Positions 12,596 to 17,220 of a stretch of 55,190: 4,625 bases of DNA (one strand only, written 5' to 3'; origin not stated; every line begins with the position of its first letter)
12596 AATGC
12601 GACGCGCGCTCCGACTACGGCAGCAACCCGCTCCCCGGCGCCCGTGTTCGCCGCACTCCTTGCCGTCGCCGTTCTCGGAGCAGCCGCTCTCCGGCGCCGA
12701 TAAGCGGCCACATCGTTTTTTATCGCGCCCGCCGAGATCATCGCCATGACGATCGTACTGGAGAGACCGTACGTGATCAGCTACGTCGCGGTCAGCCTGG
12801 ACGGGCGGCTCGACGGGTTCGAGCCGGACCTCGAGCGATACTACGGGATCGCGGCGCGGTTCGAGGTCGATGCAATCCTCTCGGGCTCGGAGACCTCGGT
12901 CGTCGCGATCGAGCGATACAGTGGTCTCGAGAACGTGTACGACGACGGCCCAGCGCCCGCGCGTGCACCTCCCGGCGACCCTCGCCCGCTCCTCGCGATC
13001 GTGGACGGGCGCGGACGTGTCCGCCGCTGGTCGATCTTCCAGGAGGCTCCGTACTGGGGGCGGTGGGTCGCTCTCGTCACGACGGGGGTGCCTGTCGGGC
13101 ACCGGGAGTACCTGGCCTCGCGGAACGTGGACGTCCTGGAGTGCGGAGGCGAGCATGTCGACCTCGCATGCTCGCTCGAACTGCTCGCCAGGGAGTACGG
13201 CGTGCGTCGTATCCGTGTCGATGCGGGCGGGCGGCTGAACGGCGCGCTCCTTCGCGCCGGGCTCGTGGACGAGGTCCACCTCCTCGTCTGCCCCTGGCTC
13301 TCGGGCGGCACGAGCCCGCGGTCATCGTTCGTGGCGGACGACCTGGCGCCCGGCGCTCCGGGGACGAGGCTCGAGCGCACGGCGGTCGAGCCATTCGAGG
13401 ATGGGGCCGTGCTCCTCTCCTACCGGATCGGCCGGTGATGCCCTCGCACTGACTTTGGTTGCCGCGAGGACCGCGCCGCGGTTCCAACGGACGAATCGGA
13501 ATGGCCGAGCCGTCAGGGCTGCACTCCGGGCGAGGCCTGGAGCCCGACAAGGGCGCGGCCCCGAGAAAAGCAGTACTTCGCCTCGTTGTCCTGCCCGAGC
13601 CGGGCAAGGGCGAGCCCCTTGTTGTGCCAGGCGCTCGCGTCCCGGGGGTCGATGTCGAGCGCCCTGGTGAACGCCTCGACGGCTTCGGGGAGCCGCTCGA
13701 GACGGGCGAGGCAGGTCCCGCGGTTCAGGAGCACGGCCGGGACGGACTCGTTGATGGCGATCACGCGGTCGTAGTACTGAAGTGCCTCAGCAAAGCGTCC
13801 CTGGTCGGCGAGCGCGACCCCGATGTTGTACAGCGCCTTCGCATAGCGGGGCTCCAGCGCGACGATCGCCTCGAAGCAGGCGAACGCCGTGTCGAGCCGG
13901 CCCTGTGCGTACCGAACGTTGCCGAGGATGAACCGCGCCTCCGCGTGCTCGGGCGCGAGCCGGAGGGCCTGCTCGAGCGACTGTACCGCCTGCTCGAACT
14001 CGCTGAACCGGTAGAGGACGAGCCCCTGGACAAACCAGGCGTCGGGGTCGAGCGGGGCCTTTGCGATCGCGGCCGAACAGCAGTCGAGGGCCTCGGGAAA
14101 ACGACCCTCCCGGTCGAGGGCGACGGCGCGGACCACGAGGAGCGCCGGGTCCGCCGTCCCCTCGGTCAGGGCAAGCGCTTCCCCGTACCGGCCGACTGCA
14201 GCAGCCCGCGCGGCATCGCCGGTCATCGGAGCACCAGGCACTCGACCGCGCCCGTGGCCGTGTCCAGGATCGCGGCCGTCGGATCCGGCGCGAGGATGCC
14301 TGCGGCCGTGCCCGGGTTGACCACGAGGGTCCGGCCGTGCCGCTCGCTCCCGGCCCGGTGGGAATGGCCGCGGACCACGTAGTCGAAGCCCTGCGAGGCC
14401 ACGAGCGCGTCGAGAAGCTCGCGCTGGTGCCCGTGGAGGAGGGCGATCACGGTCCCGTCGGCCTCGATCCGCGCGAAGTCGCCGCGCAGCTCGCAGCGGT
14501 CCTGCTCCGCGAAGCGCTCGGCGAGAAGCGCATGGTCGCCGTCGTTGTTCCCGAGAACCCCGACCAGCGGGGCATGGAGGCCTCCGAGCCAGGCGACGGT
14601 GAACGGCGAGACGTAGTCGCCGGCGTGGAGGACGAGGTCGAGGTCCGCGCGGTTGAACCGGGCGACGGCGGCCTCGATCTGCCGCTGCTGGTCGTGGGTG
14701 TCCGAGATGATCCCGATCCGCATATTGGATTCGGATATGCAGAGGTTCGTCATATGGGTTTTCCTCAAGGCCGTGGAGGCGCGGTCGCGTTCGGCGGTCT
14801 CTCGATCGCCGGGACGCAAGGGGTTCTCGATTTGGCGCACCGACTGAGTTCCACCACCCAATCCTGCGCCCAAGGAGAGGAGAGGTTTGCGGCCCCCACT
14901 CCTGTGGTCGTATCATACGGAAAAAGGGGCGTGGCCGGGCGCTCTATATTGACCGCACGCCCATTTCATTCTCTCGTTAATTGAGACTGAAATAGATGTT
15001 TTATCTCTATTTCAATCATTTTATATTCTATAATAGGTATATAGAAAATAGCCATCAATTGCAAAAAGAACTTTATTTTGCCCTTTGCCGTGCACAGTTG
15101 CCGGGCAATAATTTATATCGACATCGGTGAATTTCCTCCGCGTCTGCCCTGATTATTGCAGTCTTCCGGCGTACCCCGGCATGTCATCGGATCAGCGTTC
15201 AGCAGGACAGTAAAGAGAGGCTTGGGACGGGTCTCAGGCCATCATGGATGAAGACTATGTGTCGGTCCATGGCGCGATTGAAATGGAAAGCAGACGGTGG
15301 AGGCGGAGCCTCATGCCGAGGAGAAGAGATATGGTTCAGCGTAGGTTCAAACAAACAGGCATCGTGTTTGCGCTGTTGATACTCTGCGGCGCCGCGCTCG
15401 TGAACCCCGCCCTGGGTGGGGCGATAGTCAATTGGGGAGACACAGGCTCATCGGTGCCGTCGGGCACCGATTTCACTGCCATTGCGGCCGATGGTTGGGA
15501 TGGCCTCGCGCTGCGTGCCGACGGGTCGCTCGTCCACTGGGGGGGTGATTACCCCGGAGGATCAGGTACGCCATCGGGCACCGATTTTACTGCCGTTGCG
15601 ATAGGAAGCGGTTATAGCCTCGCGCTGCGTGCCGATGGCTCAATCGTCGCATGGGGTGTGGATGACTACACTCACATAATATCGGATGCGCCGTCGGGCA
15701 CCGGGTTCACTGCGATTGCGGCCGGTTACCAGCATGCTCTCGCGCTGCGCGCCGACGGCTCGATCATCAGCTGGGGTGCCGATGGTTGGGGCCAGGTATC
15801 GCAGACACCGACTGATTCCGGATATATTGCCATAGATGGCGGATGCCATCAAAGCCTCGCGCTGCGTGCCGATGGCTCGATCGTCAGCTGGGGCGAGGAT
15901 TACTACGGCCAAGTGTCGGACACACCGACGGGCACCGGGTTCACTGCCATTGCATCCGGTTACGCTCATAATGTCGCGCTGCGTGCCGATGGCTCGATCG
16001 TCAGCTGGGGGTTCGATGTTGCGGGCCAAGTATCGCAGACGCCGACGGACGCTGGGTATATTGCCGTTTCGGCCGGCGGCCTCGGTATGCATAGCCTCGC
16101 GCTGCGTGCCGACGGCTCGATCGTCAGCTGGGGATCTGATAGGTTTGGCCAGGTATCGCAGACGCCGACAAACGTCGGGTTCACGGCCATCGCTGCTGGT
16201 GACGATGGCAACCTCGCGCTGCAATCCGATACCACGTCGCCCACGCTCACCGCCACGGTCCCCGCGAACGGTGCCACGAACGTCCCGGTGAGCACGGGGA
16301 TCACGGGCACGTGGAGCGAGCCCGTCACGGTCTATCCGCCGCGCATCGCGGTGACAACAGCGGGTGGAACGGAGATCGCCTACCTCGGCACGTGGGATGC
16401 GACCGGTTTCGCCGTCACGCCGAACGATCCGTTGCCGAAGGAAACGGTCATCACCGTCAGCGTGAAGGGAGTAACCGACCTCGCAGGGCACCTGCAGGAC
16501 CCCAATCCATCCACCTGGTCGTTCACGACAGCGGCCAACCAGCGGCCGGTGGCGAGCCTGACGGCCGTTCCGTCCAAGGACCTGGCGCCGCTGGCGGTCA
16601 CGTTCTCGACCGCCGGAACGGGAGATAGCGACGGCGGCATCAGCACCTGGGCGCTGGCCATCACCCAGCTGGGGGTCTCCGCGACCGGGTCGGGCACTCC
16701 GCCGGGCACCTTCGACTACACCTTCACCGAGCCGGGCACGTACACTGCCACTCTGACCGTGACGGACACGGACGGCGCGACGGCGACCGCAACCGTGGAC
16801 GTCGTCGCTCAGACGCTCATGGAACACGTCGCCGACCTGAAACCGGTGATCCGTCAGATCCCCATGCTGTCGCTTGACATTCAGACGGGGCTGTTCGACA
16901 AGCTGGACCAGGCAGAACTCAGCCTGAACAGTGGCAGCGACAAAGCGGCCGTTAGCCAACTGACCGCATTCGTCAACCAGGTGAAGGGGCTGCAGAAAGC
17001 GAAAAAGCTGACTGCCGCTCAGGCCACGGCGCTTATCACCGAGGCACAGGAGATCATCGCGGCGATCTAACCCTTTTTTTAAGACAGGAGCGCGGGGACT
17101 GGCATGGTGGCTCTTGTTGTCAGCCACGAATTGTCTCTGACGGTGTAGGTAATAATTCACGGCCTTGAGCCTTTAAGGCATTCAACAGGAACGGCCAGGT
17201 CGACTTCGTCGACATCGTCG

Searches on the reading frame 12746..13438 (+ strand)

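Call 14: search_protein_families(library=pfam, proteins=[window:12746-13438:+], max_evalue=0.001)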
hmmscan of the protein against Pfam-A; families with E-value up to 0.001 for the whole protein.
window:12746-13438:+ (230 aa): 1 family
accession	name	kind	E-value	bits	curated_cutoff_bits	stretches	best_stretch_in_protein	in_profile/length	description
PF01872.23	RibD_C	-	9.6e-19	68.4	24.1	1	8-220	1-194/197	RibD C-terminal domain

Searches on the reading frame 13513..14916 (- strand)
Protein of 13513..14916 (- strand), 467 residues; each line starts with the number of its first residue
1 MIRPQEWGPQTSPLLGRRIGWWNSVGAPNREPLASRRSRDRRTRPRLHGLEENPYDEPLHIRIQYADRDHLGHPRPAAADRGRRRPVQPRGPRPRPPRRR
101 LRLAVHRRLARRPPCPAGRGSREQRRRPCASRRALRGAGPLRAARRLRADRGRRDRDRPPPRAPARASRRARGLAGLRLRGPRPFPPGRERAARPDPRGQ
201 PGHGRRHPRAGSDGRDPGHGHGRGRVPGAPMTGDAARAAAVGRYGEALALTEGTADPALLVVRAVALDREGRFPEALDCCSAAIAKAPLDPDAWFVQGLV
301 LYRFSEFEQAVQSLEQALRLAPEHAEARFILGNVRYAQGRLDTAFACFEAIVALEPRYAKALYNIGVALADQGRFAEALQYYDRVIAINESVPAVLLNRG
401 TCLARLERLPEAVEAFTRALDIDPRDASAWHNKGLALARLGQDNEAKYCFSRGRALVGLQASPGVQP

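Call 42: search_protein_families(library=pfam, proteins=[window:13513-14916:-], max_evalue=0.001)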
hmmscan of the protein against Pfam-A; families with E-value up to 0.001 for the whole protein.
window:13513-14916:- (467 aa): 19 families
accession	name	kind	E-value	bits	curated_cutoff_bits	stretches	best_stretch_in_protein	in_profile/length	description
PF00515.34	TPR_1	-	8.8e-40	133.4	27.8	3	359-391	1-33/34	Tetratricopeptide repeat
PF07719.23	TPR_2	-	1.8e-36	121.7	27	3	359-390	1-32/34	Tetratricopeptide repeat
PF13414.12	TPR_11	-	2.2e-29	101.3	26.8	3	332-373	1-42/42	TPR repeat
PF13432.12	TPR_16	-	2.8e-28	98.4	32.7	5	297-352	3-58/65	Tetratricopeptide repeat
PF13431.12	TPR_17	-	1.3e-26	91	24.4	2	415-447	1-33/34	Tetratricopeptide repeat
PF13181.12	TPR_8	-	1.9e-23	81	25.7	1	359-390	1-32/34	Tetratricopeptide repeat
PF13424.12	TPR_12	-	2.8e-22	79.1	30.1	3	359-423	3-75/77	Tetratricopeptide repeat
PF13371.12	TPR_9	-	3.5e-20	72.2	35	3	269-330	7-68/73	Tetratricopeptide repeat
PF14559.12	TPR_19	-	1.8e-18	67.1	25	2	369-431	1-62/68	Tetratricopeptide repeat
PF13428.12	TPR_14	-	3e-18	64.9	23.5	1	257-296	1-40/44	Tetratricopeptide repeat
PF13174.12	TPR_6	-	4.8e-15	55.5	26.3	0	361-387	2-28/33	Tetratricopeptide repeat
PF13176.12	TPR_7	-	7.1e-12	44.9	27.9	0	361-390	1-30/36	Tetratricopeptide repeat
PF23914.1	TPR_CcmH_CycH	-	4.2e-11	43.4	42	1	284-387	43-149/158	Cytochrome c-type biogenesis protein H TPR domain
PF12895.13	ANAPC3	-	5.2e-11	43.1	27.2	2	272-350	4-81/82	Anaphase-promoting complex, cyclosome, subunit 3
PF13374.12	TPR_10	-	7.1e-08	32.7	27.5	1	359-391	2-34/42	Tetratricopeptide repeat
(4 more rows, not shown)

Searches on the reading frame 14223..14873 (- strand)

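Call 14: search_protein_families(library=pfam, proteins=[window:14223-14873:-], max_evalue=0.001)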
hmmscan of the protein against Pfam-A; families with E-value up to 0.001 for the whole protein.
window:14223-14873:- (216 aa): 2 families
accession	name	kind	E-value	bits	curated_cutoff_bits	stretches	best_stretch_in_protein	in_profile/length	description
PF12850.12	Metallophos_2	-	2.5e-34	119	27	1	51-207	1-153/154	Calcineurin-like phosphoesterase superfamily domain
PF00149.33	Metallophos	-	5.1e-13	50.3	21.5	1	51-125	1-84/191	Calcineurin-like phosphoesterase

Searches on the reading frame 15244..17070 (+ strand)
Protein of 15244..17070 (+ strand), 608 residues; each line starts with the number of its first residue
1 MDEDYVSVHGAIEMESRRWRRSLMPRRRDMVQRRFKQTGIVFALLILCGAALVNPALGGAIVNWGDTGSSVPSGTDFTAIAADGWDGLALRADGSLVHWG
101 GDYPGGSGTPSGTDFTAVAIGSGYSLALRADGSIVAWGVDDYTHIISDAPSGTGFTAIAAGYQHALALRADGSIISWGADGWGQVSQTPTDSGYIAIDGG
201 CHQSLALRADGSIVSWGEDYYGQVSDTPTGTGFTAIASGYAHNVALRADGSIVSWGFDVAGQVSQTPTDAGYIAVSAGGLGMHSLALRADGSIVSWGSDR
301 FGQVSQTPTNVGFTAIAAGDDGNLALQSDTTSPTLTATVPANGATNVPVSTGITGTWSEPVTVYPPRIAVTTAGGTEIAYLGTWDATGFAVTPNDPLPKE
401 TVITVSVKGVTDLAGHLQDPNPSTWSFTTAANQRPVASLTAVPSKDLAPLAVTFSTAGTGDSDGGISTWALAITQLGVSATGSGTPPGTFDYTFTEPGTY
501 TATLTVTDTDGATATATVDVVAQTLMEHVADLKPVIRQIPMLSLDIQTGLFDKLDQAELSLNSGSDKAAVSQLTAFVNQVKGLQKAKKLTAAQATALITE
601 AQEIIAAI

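Call 42: search_protein_families(library=pfam, proteins=[window:15244-17070:+], max_evalue=0.001)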
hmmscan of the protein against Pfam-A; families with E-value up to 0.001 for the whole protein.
window:15244-17070:+ (608 aa): 8 families
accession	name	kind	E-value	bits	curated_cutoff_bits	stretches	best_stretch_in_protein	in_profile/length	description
PF13540.12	RCC1_2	-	4.5e-30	103.1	22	3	156-181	2-27/30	Regulator of chromosome condensation (RCC1) repeat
PF25390.1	WD40_RLD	-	3.1e-28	99.6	150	2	71-267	85-334/363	RCC1-like domain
PF13205.12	Big_5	-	3.2e-14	54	23.6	1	329-429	1-105/105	Bacterial Ig-like domain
PF18911.6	PKD_4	-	1.6e-08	34.9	27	1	432-520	1-83/85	PKD domain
PF22888.1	FIMAH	-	3.1e-06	28.1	24.8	1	551-606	26-81/81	FIMAH domain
PF00801.26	PKD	-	8.4e-06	26.1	23.5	1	450-518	15-78/80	PKD domain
PF22352.2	K319L-like_PKD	-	0.00011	22.6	27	1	453-520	15-82/84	K319L-like, PKD domain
PF17963.7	Big_9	-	0.00025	22.3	23.6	1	432-520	1-88/89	Bacterial Ig domain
